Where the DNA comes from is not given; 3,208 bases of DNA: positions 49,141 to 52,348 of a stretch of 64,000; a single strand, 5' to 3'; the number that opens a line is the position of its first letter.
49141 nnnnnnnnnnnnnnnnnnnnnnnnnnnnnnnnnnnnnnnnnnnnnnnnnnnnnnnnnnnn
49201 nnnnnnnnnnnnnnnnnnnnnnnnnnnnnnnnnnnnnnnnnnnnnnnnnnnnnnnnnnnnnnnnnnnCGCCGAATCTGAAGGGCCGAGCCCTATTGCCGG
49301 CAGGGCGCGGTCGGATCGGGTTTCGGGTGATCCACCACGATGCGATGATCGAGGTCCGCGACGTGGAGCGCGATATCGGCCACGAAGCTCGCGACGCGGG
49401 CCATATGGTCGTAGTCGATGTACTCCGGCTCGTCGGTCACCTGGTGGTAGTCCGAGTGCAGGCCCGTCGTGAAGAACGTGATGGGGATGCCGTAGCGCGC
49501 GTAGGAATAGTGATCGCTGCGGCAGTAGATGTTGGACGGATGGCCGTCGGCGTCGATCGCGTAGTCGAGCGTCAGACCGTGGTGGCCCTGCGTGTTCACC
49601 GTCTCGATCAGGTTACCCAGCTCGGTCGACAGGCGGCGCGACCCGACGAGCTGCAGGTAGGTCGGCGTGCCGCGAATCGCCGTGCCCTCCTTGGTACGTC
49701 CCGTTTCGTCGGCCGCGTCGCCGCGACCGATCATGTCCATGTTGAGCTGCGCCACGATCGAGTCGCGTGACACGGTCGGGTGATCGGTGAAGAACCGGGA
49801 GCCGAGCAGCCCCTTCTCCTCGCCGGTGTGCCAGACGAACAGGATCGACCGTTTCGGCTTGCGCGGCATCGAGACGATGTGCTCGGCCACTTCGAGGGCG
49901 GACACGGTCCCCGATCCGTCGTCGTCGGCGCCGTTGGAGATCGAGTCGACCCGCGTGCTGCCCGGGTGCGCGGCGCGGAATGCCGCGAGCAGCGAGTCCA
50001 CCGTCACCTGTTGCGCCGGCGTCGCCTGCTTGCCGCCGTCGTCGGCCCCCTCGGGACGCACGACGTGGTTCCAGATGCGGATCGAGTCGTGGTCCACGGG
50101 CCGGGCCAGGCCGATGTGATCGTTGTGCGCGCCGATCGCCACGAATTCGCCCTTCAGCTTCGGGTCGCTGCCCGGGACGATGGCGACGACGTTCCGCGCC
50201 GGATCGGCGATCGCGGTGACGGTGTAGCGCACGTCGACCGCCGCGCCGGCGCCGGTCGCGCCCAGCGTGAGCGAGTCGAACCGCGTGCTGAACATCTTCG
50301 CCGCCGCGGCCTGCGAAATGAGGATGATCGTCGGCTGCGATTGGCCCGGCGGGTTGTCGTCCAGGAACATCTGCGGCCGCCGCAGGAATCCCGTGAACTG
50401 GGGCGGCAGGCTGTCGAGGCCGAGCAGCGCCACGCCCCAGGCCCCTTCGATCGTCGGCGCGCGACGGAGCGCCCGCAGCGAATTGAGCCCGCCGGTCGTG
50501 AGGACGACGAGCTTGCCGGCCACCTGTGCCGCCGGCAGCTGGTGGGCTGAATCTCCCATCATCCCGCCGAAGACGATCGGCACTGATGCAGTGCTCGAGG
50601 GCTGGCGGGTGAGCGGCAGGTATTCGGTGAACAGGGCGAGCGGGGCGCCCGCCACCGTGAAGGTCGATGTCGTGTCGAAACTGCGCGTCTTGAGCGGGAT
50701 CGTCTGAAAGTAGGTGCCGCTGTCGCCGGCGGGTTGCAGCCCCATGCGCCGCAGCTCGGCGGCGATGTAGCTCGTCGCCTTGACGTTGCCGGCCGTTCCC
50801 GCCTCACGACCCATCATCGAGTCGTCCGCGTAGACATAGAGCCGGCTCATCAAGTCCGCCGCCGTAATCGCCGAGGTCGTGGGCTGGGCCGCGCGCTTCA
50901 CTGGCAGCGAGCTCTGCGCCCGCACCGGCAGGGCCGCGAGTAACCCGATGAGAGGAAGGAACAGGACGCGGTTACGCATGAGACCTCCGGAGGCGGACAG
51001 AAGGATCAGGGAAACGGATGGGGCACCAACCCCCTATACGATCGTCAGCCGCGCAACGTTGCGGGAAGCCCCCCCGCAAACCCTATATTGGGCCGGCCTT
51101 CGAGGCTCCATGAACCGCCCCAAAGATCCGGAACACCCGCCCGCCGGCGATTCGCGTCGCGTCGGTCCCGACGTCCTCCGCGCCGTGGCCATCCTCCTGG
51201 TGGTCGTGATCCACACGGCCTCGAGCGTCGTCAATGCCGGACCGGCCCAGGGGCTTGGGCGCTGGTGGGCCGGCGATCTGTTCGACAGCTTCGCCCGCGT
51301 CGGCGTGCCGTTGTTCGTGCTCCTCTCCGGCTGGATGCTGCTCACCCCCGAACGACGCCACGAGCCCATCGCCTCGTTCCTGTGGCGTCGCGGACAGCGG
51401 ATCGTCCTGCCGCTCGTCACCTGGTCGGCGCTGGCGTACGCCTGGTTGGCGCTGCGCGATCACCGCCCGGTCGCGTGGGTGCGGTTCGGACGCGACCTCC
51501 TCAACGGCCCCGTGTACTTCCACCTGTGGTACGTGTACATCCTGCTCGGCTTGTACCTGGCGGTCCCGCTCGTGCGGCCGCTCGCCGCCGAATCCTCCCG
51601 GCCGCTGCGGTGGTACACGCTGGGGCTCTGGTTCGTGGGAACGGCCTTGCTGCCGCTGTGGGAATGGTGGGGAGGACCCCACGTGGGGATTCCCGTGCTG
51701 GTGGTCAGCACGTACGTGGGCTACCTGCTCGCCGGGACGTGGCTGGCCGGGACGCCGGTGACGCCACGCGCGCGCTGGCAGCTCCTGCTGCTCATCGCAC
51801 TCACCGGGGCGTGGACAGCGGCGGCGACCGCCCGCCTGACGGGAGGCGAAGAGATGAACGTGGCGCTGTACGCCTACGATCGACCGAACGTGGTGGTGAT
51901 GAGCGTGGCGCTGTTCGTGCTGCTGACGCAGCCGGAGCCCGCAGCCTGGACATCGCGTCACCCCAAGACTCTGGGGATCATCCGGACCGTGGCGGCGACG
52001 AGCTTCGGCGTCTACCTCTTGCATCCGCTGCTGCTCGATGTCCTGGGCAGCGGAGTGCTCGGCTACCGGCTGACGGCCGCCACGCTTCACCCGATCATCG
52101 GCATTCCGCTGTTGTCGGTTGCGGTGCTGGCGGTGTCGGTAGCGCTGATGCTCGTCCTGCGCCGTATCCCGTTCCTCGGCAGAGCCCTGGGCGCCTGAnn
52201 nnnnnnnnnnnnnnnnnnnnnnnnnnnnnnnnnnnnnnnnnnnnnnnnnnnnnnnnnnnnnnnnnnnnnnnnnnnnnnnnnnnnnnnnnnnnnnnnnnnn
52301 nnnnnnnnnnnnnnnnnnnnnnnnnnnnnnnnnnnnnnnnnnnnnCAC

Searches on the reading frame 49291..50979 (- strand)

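Call 67: search_protein_families(library=pfam, proteins=[window:49291-50979:-], max_evalue=0.0001)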
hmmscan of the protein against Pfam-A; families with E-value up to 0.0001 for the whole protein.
window:49291-50979:- (562 aa): 2 families
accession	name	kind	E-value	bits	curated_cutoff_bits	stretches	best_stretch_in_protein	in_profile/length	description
PF04389.22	Peptidase_M28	-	1.2e-35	123.4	21.3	1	338-535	20-191/193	Peptidase family M28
PF01546.33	Peptidase_M20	-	2.2e-05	24.9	24.6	0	350-537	32-204/206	Peptidase family M20/M25/M40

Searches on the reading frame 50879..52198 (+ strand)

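Call 67: search_protein_families(library=pfam, proteins=[window:50879-52198:+], max_evalue=0.0001)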
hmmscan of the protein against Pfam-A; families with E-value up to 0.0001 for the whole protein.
window:50879-52198:+ (439 aa): 1 family
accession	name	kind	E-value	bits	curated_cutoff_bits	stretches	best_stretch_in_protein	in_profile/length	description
PF01757.29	Acyl_transf_3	-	2e-40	139.3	31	1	96-424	3-325/326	Acyltransferase domain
